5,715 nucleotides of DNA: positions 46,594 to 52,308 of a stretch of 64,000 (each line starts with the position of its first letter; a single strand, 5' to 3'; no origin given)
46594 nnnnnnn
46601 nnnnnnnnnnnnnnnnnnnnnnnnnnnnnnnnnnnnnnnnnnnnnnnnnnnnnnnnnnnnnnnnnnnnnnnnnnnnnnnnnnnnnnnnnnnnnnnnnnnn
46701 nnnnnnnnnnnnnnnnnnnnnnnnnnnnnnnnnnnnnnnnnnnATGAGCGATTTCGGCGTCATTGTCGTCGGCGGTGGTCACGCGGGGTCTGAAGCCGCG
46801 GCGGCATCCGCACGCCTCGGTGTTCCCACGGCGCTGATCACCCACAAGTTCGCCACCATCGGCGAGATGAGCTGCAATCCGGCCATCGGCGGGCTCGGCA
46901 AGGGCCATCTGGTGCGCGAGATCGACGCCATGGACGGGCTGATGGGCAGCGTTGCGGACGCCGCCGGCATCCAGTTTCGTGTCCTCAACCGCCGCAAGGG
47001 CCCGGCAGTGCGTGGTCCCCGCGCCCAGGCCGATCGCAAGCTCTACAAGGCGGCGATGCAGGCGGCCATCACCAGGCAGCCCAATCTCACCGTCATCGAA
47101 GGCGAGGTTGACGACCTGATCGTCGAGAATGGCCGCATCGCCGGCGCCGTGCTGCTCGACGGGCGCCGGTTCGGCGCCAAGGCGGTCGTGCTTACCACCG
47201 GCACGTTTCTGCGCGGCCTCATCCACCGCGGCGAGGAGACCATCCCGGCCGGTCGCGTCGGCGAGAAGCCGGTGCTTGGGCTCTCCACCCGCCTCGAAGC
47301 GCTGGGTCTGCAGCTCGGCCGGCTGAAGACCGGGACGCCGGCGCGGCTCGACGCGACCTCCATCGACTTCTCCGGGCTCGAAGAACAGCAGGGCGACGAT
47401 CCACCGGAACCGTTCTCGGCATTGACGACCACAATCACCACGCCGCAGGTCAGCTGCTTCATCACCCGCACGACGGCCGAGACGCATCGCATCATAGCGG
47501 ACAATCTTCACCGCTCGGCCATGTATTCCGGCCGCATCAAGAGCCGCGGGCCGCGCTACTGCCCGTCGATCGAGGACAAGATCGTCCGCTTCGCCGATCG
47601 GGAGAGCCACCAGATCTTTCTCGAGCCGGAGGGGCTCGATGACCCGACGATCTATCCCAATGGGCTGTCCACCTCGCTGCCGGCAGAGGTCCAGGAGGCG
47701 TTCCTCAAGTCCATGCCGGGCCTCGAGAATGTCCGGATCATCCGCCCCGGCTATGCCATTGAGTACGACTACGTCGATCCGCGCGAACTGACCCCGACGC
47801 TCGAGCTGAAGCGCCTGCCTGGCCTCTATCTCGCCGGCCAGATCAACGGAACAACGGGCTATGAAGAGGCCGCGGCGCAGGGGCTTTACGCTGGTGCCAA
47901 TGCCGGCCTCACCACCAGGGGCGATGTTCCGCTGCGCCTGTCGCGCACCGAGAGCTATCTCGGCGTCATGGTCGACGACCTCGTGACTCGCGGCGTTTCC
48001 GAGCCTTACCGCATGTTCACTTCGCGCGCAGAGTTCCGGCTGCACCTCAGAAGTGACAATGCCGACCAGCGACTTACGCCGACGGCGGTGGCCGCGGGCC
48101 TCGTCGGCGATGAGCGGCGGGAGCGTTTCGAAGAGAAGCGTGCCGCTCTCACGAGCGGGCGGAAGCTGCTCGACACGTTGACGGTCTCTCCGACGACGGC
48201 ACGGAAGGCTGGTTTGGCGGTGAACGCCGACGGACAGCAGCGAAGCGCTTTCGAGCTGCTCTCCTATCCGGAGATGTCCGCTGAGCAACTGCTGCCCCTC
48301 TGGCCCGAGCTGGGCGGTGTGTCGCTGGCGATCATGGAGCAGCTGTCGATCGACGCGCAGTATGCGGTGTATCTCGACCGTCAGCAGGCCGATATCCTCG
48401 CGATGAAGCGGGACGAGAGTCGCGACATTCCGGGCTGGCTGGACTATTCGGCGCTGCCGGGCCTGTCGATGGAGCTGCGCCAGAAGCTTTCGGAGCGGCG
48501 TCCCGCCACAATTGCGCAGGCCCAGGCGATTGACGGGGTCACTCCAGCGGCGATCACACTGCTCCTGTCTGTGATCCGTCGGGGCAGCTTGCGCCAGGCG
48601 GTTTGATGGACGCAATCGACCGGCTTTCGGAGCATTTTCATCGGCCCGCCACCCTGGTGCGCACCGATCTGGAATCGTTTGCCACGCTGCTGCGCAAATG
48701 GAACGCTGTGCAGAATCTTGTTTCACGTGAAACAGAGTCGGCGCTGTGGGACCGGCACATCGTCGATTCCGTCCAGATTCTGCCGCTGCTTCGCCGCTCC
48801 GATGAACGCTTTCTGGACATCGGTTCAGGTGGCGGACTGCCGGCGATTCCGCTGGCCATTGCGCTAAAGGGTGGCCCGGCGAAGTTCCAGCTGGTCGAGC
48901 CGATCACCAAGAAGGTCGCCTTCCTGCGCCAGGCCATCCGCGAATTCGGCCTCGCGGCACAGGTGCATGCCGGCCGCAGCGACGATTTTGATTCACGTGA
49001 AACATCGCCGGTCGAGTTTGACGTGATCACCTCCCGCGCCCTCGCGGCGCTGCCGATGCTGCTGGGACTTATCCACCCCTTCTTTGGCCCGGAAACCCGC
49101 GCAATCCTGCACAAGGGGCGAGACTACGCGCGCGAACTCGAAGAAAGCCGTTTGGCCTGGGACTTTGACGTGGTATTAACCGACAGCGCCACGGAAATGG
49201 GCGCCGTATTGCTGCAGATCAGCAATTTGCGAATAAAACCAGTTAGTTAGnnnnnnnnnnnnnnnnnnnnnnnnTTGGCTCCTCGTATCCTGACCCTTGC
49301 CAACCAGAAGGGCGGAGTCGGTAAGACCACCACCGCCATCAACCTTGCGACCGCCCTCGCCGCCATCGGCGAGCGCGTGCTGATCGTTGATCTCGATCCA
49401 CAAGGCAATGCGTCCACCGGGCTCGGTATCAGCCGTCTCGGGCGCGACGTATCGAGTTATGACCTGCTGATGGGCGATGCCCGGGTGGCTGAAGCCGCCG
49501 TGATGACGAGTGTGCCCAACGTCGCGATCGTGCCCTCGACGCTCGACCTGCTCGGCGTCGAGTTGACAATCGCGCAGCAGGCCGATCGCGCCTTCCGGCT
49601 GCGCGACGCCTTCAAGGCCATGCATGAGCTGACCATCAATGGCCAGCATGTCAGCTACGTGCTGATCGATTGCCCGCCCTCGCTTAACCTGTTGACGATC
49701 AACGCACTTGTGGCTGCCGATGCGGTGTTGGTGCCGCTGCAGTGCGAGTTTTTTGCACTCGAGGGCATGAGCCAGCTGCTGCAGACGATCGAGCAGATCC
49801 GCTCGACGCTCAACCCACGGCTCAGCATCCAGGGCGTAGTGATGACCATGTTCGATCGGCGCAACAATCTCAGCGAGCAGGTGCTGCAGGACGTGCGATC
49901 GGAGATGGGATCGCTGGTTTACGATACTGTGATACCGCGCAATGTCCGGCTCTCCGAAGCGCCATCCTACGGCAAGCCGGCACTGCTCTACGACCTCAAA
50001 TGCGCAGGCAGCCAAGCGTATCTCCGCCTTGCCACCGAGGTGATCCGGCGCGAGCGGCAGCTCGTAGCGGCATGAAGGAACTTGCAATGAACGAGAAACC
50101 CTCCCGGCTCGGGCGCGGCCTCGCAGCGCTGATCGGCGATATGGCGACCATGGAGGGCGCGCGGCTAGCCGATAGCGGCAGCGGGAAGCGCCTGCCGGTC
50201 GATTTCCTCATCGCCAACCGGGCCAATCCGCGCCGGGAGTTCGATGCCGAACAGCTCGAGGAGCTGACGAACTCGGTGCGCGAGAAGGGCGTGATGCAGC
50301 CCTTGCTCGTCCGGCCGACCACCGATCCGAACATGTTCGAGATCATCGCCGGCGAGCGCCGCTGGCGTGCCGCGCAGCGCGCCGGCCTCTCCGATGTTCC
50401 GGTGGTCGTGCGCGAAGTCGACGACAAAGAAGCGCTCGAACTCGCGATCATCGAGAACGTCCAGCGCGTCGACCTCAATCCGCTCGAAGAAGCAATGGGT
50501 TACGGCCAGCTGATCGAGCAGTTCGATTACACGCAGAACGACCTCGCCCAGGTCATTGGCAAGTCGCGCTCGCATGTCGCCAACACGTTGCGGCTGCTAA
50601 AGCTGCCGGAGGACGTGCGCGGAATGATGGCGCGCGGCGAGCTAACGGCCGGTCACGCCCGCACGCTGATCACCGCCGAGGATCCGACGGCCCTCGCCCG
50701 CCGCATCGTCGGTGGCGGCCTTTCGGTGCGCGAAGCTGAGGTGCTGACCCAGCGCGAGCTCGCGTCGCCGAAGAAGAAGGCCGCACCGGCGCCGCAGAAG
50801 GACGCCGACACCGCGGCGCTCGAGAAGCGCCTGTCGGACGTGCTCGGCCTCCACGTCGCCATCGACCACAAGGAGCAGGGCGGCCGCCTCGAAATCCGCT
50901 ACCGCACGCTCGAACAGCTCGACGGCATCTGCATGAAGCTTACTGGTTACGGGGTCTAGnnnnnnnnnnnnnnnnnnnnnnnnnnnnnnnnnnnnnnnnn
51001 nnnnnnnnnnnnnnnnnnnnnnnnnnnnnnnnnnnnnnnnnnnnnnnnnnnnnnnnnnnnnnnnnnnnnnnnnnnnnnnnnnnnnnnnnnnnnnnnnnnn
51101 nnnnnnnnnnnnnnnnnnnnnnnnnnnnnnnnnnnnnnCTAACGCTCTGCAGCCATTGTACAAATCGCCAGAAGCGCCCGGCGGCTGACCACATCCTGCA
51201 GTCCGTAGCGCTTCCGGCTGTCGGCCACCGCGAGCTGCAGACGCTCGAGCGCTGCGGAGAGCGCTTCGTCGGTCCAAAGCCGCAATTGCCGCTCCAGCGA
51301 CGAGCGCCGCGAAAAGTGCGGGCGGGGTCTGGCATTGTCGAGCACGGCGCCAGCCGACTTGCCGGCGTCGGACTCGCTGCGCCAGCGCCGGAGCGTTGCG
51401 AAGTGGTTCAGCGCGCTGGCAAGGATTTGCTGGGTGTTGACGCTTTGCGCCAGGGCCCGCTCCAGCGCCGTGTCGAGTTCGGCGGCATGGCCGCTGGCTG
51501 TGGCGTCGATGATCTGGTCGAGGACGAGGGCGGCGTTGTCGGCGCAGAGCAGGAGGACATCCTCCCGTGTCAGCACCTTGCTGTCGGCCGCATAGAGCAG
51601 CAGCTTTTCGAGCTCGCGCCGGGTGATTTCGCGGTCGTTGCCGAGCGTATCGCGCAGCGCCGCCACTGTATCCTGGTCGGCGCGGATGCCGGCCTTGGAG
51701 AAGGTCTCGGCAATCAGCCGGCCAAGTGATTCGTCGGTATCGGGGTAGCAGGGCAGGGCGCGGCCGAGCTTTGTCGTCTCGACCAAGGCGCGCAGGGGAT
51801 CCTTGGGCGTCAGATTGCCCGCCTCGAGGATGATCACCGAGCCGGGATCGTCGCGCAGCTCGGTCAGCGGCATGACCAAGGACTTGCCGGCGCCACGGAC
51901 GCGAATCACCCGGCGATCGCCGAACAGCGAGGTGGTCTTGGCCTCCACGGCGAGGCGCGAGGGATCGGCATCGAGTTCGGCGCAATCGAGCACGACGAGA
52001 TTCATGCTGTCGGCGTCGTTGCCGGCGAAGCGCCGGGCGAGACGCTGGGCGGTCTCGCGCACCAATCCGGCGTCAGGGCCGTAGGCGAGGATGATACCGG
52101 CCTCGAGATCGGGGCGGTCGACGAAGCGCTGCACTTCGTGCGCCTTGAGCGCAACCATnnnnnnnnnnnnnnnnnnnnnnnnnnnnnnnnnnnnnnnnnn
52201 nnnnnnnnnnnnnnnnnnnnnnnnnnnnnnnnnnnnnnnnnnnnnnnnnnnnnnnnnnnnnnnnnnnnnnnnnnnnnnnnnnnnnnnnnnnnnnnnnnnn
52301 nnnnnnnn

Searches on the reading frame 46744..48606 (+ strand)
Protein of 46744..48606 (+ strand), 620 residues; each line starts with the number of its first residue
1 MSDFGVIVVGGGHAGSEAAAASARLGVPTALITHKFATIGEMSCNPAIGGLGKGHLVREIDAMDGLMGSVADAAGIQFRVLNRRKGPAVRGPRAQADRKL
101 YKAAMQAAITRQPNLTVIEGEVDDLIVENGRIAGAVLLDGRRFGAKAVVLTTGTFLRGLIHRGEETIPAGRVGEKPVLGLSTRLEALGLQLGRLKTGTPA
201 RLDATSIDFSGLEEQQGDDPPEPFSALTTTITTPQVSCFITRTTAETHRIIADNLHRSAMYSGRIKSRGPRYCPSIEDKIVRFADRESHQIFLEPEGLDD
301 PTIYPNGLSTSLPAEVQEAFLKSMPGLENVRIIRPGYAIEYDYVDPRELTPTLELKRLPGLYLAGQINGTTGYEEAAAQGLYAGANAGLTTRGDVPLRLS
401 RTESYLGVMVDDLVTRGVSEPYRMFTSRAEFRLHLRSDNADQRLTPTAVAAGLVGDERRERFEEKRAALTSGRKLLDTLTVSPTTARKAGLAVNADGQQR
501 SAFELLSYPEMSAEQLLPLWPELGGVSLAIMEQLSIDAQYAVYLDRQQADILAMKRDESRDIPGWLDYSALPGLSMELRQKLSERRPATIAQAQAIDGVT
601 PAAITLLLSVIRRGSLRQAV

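Call 9: search_protein_families(library=ncbifam, proteins=[window:46744-48606:+])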
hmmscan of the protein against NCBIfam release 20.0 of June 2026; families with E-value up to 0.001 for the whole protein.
window:46744-48606:+ (620 aa): 5 families
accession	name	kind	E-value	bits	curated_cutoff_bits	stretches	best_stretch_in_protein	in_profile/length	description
TIGR00136.1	mnmG_gidA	equivalog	3.4e-249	828.3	524.85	1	5-612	2-613/616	tRNA uridine-5-carboxymethylaminomethyl(34) synthesis enzyme MnmG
NF003739.0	PRK05335.1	equivalog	1.7e-22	79.8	262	2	307-414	280-387/441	methylenetetrahydrofolate--tRNA-(uracil(54)-C(5))-methyltransferase (FADH(2)-oxidizing) TrmFO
TIGR00137.1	gid_trmFO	equivalog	3e-20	72.4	428.65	1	307-416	277-386/433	FADH(2)-oxidizing methylenetetrahydrofolate--tRNA-(uracil(54)-C(5))-methyltransferase TrmFO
TIGR03140.1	AhpF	equivalog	1.8e-05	23.5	502.9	1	3-36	212-245/515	alkyl hydroperoxide reductase subunit F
TIGR02032.1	GG-red-SF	subfamily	0.0007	19.4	158.8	0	6-153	3-146/297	geranylgeranyl reductase family protein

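Call 36: find_encoding_contigs(protein=window:46744-48606:+, flank=1000, max_places=4)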
Protein window:46744-48606:+ (620 aa): no gene with exactly this product is on record in the collection.

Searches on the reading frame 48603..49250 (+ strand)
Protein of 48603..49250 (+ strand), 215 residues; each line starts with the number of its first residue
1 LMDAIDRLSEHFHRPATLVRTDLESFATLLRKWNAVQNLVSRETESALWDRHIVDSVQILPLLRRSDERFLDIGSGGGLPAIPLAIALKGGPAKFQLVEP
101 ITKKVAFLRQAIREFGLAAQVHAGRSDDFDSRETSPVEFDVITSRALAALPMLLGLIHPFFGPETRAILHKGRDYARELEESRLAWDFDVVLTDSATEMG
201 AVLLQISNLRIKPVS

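Call 9: search_protein_families(library=ncbifam, proteins=[window:48603-49250:+])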
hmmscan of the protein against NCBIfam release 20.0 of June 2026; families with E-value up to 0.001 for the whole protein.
window:48603-49250:+ (215 aa): 1 family
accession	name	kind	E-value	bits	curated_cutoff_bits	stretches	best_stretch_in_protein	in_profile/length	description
TIGR00138.1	rsmG_gidB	equivalog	1.7e-38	132.1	99.5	1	24-187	2-160/183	16S rRNA (guanine(527)-N(7))-methyltransferase RsmG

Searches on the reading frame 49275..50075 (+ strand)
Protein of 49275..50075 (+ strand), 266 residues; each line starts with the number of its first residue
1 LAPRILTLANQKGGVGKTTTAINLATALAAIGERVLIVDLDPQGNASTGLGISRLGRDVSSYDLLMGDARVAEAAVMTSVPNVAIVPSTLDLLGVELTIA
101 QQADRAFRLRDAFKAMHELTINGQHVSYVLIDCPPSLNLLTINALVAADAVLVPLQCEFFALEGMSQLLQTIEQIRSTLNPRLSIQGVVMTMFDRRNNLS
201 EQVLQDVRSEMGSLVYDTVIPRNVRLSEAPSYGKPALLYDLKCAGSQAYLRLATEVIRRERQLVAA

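Call 10: search_protein_families(library=ncbifam, proteins=[window:49275-50075:+])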
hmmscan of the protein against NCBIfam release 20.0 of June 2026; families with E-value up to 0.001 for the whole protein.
window:49275-50075:+ (266 aa): 28 families (the best 25 are shown)
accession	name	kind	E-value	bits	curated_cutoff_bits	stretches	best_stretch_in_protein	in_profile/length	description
NF041546.1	ParA_partition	equivalog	2.2e-29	102.5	180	2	5-48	1-44/203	ParA family partition ATPase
TIGR01969.1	minD_arch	subfamily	1.5e-28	99.7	201.75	1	4-261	1-235/251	cell division ATPase MinD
TIGR03453.1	partition_RepA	equivalog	9.4e-27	93.8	348.45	1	5-180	106-289/387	plasmid partitioning protein RepA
NF041283.1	PrgP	equivalog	1.3e-20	73.9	400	1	4-227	3-229/297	ParA superfamily DNA segregation protein PrgP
NF010443.0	PRK13869.1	subfamily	4.3e-19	68.6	446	1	5-171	123-297/405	plasmid-partitioning protein RepA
TIGR03371.1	cellulose_yhjQ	equivalog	1.7e-18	67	157.85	1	7-254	5-239/246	cellulose biosynthesis protein BcsQ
NF010259.0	PRK13705.1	equivalog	2.7e-18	66.1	725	1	2-220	105-332/388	plasmid-partitioning protein SopA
TIGR01968.1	minD_bact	equivalog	2.9e-18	66.2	212.9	1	4-262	2-242/261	septum site-determining protein MinD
TIGR01287.1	nifH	equivalog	2.7e-10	40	394.35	1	12-48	8-44/275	nitrogenase iron protein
NF047398.1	AAA_KGGVGR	domain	4e-09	37.1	90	1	3-41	2-40/190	KGGVGR-motif variant AAA ATPase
NF033200.1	F430_CfbC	exception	7.4e-08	32.1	402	1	12-50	8-46/260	Ni-sirohydrochlorin a,c-diamide reductive cyclase ATP-dependent reductase subunit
TIGR01007.1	eps_fam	subfamily_domain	9.5e-08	31.8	108.05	1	5-141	19-142/204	polysaccharide biosynthesis tyrosine autokinase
NF009701.0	PRK13230.1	subfamily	9.5e-08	31.4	350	1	11-50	8-47/291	nitrogenase reductase-like protein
NF008669.0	PRK11670.1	equivalog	5.2e-07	28.9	348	1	5-45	109-149/369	iron-sulfur cluster carrier protein ApbC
NF053622.1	ATPseBagAMYCTU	equivalog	1.5e-06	27.9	400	1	8-44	11-47/325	ATPase BagA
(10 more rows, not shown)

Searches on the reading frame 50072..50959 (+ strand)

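Call 10: search_protein_families(library=ncbifam, proteins=[window:50072-50959:+])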
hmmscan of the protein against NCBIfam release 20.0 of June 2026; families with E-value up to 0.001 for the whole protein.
window:50072-50959:+ (295 aa): 8 families
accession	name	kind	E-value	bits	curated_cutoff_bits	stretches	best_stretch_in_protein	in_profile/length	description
TIGR04285.1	nucleoid_noc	exception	4.7e-64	216.2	315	1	40-243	4-208/255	nucleoid occlusion protein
TIGR00180.1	parB_part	domain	4e-55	186.4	58.45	1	41-204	8-174/186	ParB/RepB/Spo0J family partition protein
TIGR03734.1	PRTRC_parB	hypoth_equivalog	3.6e-36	124.8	278.6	1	49-200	4-158/555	PRTRC system ParB family protein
TIGR03454.1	partition_RepB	equivalog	1.3e-15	57.6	201.5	1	53-179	79-205/325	plasmid partitioning protein RepB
NF010406.0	PRK13832.1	subfamily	3.4e-14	52.3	640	1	46-192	12-159/578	plasmid partitioning protein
NF010440.0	PRK13866.1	equivalog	2e-08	33.8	522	1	61-147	89-175/336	plasmid partitioning protein RepB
NF053625.1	SerKinSerKArch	equivalog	9.6e-06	24.9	380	1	52-120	25-94/244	ADP-dependent L-serine kinase SerK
NF010252.0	PRK13698.1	equivalog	0.00035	19.6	274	1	60-198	87-223/323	ParB/RepB/Spo0J family plasmid partition protein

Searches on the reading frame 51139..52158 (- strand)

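Call 10: search_protein_families(library=ncbifam, proteins=[window:51139-52158:-])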
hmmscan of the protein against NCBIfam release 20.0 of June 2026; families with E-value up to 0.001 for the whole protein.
window:51139-52158:- (339 aa): 2 families
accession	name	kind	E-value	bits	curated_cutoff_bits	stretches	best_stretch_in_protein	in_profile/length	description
TIGR01128.2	holA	equivalog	1.4e-44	152.7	80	1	22-313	1-297/316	DNA polymerase III subunit delta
NF005134.0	PRK06585.1-1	equivalog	2.8e-17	62.7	478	1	23-210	23-203/326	DNA polymerase III subunit delta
